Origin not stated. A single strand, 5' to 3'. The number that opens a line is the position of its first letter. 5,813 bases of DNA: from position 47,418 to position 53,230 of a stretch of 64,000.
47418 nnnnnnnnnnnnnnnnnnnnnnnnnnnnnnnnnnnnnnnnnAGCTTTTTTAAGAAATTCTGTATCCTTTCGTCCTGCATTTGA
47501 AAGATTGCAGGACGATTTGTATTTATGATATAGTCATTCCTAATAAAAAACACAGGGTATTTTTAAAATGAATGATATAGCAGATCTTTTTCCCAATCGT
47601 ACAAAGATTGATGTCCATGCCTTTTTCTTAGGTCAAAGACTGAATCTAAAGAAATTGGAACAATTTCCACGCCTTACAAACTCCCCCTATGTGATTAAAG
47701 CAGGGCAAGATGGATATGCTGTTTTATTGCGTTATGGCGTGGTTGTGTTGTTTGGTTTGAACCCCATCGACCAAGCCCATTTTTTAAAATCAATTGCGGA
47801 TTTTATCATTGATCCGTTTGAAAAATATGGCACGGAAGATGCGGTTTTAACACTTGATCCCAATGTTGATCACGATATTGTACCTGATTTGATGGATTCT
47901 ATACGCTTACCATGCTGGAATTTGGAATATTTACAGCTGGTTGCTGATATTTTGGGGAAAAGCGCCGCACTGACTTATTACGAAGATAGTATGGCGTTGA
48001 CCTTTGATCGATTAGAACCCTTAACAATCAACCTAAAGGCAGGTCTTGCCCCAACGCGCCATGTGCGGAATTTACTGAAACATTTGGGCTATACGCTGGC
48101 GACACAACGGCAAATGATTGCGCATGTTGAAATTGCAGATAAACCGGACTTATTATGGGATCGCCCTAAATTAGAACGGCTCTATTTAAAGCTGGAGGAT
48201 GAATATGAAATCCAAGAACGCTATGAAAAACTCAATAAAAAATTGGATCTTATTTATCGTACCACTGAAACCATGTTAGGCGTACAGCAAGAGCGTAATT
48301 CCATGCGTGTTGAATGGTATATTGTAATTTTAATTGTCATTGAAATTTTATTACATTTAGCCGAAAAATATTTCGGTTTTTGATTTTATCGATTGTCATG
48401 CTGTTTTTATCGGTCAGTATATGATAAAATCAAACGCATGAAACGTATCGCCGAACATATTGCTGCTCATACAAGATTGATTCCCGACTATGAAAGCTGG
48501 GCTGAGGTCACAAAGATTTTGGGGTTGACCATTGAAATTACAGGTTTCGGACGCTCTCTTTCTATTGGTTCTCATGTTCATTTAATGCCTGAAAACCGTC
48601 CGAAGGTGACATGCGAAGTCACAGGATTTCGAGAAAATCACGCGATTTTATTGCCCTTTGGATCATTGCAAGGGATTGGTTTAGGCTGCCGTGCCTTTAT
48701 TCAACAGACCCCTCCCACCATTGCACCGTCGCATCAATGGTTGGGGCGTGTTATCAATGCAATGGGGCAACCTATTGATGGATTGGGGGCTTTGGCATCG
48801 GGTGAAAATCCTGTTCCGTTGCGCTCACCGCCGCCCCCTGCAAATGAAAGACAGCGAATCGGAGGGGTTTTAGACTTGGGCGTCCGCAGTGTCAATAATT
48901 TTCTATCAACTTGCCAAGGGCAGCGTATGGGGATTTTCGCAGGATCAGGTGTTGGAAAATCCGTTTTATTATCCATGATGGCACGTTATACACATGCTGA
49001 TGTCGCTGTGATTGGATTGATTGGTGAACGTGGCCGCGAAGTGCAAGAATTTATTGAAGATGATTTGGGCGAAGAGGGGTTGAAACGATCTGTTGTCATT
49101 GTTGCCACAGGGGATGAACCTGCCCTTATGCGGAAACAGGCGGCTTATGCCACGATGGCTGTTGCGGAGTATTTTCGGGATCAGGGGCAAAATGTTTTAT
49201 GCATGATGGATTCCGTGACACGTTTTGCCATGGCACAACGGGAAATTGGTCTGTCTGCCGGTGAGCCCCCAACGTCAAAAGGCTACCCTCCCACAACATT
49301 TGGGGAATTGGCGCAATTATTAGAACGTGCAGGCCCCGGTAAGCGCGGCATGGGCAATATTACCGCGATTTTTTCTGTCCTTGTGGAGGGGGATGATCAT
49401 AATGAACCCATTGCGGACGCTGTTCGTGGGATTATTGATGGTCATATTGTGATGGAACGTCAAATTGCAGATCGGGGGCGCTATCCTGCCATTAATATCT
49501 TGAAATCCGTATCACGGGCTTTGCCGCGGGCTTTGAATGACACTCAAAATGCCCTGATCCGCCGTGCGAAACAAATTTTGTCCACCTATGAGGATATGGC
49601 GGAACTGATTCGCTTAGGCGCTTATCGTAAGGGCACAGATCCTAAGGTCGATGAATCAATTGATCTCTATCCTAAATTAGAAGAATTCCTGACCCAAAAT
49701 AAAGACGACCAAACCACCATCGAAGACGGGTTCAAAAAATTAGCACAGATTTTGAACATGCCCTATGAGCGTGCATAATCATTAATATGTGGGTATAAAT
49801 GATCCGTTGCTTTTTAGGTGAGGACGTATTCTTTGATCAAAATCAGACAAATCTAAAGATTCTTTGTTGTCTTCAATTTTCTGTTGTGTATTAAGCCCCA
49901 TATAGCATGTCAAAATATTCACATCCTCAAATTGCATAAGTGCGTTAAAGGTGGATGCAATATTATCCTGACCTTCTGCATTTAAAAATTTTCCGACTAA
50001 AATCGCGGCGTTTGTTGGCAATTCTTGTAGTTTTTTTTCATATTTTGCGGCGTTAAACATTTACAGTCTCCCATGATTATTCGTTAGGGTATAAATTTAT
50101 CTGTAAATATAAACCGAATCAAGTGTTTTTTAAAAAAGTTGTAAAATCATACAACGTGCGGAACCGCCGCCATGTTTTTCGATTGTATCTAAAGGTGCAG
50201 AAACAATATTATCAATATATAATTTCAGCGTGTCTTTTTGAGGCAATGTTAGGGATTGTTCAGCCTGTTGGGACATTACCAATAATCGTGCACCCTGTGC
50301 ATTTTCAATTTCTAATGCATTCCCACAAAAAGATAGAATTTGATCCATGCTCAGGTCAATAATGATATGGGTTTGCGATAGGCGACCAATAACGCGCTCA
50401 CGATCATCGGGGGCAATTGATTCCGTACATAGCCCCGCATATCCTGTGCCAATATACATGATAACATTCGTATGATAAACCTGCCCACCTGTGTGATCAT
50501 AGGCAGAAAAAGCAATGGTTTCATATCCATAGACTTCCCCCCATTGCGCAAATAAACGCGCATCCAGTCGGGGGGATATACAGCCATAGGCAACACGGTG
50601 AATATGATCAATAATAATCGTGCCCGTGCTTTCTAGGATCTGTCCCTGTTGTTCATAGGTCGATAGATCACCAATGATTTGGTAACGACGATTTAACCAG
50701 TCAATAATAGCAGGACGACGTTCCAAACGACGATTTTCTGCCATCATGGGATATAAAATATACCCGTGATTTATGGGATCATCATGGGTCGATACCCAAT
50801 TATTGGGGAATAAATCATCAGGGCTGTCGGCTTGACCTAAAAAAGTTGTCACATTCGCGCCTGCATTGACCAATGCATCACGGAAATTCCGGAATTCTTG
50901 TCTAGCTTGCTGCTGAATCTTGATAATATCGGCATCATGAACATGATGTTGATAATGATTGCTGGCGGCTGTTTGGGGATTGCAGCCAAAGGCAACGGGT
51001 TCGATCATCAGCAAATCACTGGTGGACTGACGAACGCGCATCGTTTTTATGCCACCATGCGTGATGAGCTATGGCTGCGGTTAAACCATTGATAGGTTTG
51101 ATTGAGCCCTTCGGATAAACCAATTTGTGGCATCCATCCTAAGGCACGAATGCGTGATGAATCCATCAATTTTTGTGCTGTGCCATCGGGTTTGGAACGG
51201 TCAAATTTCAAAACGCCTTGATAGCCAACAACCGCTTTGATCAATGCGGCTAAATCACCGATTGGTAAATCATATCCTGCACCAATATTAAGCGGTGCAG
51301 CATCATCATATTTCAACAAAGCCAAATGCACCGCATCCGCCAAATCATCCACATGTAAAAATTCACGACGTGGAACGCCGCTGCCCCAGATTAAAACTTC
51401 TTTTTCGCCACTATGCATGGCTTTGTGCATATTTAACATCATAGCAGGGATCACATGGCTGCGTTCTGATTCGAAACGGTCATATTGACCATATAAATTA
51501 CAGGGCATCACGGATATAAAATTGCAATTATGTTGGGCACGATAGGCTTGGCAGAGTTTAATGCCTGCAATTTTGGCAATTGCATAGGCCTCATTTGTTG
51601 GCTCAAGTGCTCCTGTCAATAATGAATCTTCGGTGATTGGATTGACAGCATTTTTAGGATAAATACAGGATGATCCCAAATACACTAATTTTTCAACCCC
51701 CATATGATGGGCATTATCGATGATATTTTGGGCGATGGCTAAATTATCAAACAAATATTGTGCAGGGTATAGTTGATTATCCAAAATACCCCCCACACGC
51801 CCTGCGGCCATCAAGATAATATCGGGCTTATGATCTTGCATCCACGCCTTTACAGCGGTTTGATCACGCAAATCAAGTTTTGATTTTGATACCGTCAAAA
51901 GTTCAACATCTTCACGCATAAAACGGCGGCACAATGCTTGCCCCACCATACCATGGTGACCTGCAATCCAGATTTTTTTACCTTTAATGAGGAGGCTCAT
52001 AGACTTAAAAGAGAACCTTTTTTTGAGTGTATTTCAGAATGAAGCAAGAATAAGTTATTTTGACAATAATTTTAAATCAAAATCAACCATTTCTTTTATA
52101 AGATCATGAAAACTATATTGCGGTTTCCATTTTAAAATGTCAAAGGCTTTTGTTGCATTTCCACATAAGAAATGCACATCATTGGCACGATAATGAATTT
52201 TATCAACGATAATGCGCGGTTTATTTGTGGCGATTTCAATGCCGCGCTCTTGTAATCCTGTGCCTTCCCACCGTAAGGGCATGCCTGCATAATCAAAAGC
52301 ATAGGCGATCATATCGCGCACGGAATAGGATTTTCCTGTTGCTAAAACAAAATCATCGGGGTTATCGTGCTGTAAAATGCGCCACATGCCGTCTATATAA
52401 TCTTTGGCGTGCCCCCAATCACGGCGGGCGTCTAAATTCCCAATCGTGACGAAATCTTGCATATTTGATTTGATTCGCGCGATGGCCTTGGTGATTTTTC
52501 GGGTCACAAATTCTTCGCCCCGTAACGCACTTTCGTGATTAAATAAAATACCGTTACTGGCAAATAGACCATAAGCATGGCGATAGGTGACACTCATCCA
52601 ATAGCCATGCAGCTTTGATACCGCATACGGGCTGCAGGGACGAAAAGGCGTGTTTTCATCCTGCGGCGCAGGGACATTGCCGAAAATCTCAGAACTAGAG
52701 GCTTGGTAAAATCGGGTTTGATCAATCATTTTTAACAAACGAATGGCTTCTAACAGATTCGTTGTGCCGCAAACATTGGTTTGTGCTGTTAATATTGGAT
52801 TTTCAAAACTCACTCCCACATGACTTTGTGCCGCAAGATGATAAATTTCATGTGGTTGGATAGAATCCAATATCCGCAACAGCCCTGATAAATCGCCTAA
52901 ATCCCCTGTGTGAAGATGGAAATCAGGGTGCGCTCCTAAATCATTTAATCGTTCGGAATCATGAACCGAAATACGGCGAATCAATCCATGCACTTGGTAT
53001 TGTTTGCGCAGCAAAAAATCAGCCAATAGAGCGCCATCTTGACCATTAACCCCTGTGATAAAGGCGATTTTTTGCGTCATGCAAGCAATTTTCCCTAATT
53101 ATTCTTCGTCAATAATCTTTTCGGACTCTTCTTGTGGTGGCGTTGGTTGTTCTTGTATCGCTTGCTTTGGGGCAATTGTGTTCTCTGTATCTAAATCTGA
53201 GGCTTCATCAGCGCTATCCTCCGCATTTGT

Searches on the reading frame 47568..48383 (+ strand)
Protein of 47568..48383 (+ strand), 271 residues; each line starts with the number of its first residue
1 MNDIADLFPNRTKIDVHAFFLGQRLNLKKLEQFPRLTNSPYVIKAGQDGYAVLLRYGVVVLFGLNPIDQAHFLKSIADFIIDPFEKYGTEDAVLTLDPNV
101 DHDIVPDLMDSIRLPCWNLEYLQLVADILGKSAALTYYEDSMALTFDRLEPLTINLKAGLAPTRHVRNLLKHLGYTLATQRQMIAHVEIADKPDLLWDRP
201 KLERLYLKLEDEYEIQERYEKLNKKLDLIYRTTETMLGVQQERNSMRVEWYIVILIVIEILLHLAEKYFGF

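Call 39: search_protein_families(library=pfam, proteins=[window:47568-48383:+], max_evalue=0.00001)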
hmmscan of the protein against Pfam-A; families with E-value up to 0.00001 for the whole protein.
window:47568-48383:+ (271 aa): 1 family
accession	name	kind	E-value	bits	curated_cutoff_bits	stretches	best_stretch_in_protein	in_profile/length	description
PF02582.19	DUF155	-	4.1e-30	105.6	27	1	52-223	2-174/174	RMND1/Sif2-Sif3/Mrx10, DUF155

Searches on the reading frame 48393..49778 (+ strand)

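Call 39: search_protein_families(library=pfam, proteins=[window:48393-49778:+], max_evalue=0.00001)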
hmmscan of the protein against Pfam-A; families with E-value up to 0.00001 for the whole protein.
window:48393-49778:+ (461 aa): 2 families
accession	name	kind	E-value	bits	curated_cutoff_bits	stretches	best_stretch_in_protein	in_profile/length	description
PF00006.31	ATP-synt_ab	-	1.1e-84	283.8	29.5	1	163-374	1-213/213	ATP synthase alpha/beta family, nucleotide-binding domain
PF18269.6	T3SS_ATPase_C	-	7.5e-21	74.2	22.7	1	384-452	4-72/72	T3SS EscN ATPase C-terminal domain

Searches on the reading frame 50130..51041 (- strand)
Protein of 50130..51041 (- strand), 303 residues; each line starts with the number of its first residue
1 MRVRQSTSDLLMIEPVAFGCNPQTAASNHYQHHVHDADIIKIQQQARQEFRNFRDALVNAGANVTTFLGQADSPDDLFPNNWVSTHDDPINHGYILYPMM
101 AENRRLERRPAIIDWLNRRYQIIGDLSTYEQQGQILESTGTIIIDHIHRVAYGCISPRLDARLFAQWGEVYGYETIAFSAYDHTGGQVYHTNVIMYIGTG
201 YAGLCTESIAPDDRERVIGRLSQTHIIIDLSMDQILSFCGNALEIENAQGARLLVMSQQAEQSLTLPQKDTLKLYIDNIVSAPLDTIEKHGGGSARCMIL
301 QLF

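Call 56: search_protein_families(library=ncbifam, proteins=[window:50130-51041:-], max_evalue=1e-10)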
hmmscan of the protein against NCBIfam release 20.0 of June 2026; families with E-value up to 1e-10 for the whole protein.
window:50130-51041:- (303 aa): 1 family
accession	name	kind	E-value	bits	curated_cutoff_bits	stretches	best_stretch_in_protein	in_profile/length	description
NF046062.1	citrull_CtlX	equivalog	6.3e-92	307.9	334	1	9-303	2-299/299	citrulline utilization hydrolase CtlX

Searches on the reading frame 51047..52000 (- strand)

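Call 56: search_protein_families(library=ncbifam, proteins=[window:51047-52000:-], max_evalue=1e-10)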
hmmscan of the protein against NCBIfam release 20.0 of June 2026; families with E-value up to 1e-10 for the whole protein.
window:51047-52000:- (317 aa): 4 families
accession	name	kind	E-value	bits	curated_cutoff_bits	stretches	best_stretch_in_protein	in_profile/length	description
NF047922.1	GDPFucSynFcl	equivalog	1.8e-133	444.7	500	1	7-310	2-305/308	GDP-L-fucose synthase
TIGR01181.1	dTDP_gluc_dehyt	equivalog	3.2e-21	75.7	365.1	1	40-314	55-319/321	dTDP-glucose 4,6-dehydratase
TIGR01179.1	galE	equivalog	2.1e-19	69.6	262.3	1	36-310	48-329/332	UDP-glucose 4-epimerase GalE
TIGR04180.1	EDH_00030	hypoth_equivalog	9.4e-17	61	475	1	42-285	56-287/297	NAD-dependent 4,6-dehydratase LegB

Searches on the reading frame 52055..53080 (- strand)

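Call 56: search_protein_families(library=ncbifam, proteins=[window:52055-53080:-], max_evalue=1e-10)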
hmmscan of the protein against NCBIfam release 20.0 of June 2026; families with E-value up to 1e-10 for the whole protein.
window:52055-53080:- (341 aa): 7 families
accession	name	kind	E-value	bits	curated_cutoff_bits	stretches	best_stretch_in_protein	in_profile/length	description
TIGR01472.1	gmd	equivalog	1.1e-134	449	415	1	4-338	1-341/342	GDP-mannose 4,6-dehydratase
TIGR01181.1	dTDP_gluc_dehyt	equivalog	2.2e-29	102.6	365.1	1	8-334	4-310/321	dTDP-glucose 4,6-dehydratase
TIGR04180.1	EDH_00030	hypoth_equivalog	2.1e-23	82.9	475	1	7-322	2-296/297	NAD-dependent 4,6-dehydratase LegB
TIGR02622.1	CDP_4_6_dhtase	equivalog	5.6e-20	71.8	278.45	1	3-334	4-329/352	CDP-glucose 4,6-dehydratase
TIGR01179.1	galE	equivalog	9.7e-18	64.1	262.3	1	8-267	4-277/332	UDP-glucose 4-epimerase GalE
NF007490.0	PRK10084.1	subfamily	1.9e-16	60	649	1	27-236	25-247/361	dTDP-glucose 4,6-dehydratase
NF007582.0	PRK10217.1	equivalog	7e-16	58.3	698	1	48-236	47-240/355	dTDP-glucose 4,6-dehydratase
